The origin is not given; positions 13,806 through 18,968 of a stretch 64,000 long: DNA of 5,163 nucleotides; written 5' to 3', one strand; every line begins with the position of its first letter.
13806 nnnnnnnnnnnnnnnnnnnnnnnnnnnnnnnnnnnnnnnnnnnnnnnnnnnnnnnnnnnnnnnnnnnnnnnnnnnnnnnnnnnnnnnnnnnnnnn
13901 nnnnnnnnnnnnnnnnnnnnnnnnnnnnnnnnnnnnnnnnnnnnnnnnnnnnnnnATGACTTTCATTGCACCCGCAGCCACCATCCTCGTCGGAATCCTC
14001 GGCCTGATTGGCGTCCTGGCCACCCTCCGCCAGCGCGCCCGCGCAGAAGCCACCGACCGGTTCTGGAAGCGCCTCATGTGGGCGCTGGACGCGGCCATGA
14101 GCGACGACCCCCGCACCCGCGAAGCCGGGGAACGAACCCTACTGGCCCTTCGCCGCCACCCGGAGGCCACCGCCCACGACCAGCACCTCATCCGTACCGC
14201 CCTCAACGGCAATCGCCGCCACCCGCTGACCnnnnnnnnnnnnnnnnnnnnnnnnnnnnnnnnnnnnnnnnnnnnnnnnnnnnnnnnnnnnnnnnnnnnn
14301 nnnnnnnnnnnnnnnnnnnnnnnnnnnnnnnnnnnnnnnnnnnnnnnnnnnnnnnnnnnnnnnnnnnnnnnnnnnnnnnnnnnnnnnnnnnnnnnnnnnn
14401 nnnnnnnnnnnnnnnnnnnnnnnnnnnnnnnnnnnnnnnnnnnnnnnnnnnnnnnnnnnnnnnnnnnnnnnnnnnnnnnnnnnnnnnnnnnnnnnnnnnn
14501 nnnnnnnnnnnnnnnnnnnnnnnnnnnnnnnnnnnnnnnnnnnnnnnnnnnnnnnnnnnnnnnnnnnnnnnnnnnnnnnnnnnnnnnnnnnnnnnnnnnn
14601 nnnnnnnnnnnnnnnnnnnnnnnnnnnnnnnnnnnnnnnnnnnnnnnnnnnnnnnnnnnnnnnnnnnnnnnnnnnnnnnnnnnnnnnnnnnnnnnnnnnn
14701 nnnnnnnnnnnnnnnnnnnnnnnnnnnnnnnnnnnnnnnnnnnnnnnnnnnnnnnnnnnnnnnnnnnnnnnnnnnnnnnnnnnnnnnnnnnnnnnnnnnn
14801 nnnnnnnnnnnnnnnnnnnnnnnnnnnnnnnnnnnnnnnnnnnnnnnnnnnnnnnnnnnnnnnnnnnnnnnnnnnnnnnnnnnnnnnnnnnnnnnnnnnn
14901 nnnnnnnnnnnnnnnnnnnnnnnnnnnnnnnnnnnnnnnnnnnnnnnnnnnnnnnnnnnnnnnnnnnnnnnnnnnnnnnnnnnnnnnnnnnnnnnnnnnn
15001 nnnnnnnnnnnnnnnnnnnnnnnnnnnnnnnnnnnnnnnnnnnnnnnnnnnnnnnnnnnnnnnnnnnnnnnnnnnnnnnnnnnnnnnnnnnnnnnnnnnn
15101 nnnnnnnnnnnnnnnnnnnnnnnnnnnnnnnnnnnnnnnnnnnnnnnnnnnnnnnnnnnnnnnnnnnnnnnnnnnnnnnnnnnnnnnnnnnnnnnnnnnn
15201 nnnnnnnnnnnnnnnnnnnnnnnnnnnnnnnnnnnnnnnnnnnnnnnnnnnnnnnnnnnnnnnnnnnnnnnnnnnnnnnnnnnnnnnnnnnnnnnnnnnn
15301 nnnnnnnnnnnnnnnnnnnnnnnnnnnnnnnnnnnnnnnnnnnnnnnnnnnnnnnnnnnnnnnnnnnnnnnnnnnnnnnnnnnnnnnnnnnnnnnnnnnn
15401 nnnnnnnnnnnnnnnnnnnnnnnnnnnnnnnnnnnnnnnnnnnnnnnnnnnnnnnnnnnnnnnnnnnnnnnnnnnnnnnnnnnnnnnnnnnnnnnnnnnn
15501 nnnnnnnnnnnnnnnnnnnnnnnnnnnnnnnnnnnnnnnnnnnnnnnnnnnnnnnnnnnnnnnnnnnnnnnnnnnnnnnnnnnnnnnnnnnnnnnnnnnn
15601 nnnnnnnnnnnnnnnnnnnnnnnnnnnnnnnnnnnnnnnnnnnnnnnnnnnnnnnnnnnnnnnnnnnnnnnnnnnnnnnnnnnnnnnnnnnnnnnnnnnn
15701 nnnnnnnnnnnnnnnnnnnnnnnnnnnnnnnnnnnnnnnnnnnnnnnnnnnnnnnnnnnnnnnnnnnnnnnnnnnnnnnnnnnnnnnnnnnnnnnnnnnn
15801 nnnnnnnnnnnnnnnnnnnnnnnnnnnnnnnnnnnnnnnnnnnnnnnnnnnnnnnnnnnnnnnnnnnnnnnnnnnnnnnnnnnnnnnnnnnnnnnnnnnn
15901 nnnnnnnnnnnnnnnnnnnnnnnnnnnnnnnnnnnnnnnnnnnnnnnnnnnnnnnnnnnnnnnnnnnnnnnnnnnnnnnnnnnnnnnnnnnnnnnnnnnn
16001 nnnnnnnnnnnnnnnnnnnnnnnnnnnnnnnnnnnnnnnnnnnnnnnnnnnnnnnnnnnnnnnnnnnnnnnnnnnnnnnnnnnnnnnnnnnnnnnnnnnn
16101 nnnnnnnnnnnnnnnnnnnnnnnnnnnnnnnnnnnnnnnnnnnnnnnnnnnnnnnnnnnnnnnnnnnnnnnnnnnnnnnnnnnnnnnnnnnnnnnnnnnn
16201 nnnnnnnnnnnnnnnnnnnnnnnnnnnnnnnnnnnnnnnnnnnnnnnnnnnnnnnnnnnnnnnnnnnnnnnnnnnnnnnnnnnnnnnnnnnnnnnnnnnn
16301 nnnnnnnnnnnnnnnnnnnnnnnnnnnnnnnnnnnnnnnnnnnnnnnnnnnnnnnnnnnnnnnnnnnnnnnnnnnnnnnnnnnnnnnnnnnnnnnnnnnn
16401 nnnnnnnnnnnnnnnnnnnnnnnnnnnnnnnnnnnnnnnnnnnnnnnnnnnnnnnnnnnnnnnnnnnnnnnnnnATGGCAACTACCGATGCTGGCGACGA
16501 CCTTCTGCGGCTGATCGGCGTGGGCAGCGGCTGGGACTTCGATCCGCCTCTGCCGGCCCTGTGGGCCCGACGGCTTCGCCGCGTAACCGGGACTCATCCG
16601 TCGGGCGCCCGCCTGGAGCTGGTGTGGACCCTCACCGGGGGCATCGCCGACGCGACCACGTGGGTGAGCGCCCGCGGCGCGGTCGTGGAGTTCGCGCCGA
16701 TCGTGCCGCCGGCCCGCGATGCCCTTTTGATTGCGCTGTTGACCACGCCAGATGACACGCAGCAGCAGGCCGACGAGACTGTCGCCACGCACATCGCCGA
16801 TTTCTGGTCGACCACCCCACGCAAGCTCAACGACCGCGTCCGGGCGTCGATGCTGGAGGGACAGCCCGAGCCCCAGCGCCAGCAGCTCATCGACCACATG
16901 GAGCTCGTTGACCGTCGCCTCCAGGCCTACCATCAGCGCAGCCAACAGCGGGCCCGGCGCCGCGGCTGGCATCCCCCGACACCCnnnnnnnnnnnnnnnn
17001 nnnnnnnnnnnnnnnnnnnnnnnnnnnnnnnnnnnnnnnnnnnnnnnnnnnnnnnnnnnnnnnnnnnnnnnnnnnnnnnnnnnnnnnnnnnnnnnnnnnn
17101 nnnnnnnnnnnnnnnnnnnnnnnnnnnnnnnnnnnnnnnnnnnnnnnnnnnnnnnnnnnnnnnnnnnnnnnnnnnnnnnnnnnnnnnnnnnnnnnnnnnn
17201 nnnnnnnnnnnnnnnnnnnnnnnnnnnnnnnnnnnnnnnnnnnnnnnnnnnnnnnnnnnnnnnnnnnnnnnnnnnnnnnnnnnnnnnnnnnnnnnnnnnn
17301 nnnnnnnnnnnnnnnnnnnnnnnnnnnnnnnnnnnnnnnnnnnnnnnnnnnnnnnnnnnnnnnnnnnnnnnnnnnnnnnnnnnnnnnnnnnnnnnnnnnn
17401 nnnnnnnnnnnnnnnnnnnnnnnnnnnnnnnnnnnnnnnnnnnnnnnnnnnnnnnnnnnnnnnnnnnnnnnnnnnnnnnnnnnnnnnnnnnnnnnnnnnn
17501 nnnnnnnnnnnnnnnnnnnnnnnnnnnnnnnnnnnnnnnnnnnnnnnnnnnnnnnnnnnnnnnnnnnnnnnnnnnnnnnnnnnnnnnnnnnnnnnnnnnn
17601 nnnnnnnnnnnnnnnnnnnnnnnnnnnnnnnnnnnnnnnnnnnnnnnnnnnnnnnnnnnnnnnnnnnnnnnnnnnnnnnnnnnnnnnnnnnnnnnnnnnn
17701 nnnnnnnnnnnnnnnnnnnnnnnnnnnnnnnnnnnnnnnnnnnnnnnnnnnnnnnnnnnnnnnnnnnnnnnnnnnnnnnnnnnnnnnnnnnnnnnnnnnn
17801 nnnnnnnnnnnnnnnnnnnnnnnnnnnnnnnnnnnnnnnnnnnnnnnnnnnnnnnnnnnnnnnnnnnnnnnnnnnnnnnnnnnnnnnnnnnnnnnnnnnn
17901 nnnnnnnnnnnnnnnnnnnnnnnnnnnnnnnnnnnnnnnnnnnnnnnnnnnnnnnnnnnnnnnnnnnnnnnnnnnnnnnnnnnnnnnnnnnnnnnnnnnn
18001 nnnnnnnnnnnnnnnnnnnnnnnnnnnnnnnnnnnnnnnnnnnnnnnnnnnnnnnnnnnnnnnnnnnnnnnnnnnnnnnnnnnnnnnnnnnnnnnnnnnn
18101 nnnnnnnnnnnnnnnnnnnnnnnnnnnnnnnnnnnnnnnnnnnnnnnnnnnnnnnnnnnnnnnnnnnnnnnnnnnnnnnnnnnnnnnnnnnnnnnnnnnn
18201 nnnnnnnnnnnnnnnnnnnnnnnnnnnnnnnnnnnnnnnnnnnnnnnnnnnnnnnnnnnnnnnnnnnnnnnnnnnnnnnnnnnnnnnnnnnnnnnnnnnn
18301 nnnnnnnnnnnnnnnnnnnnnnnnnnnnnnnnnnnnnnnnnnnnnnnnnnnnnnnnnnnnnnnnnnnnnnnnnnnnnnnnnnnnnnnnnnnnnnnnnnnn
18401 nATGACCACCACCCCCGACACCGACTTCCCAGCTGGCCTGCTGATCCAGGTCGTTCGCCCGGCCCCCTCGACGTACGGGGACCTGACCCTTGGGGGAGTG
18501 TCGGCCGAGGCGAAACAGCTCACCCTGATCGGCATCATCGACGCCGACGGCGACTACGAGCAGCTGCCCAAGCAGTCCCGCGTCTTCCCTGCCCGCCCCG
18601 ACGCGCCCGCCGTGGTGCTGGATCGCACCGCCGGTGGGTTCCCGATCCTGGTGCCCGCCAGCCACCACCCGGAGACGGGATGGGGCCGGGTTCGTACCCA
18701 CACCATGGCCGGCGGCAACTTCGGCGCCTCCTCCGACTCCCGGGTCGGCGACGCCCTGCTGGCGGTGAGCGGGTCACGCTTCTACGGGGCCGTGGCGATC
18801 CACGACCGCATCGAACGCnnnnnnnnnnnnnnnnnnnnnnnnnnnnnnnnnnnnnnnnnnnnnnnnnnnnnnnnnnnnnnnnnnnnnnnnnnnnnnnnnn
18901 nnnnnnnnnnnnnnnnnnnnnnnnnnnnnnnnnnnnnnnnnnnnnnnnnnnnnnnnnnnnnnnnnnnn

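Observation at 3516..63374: About 30 co-oriented copies of a rigid two-block promoter-like motif (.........-N17-ASRGTG) upstream of small ORFs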

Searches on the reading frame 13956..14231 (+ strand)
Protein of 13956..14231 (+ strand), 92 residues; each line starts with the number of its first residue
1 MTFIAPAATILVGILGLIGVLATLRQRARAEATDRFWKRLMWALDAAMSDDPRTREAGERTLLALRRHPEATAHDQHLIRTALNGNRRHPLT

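Call 13: search_protein_families(library=pfam, proteins=[window:13956-14231:+], max_evalue=0.01)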
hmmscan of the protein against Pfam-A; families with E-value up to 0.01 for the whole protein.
window:13956-14231:+ (92 aa): 1 family
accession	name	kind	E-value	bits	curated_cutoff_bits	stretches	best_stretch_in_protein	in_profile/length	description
PF09995.15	MPAB_Lcp_cat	-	0.00096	19.7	23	1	7-82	98-174/231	ER-bound oxygenase mpaB/B'/Rubber oxygenase, catalytic domain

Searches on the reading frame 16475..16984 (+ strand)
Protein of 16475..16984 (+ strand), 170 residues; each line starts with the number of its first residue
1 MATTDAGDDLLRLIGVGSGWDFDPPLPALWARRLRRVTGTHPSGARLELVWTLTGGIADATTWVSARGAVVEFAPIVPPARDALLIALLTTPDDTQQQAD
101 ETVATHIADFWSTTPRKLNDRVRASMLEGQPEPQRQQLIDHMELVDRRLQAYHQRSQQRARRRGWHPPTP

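Call 71: search_protein_families(library=phrogs, proteins=[window:16475-16984:+], max_evalue=0.001)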
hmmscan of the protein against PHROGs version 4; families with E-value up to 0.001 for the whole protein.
window:16475-16984:+ (170 aa): 0 families

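Call 92: search_protein_families(library=pfam, proteins=[window:16475-16984:+], max_evalue=0.1)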
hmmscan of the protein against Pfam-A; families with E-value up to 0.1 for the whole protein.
window:16475-16984:+ (170 aa): 1 family
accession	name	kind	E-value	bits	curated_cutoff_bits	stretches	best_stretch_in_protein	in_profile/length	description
PF11390.13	FdsD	-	0.006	17.4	27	1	95-114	18-37/61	NADH-dependant formate dehydrogenase delta subunit FdsD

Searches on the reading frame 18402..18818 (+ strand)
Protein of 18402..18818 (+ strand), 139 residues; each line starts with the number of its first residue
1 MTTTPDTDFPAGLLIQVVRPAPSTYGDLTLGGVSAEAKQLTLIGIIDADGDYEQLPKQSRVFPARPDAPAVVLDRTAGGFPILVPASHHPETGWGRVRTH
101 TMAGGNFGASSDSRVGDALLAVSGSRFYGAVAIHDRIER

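Call 71: search_protein_families(library=phrogs, proteins=[window:18402-18818:+], max_evalue=0.001)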
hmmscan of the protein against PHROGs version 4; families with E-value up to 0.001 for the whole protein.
window:18402-18818:+ (139 aa): 1 family
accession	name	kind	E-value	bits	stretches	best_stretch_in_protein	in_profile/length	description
phrog_6045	-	unknown function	7.6e-26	91.6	1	7-138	5-131/132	-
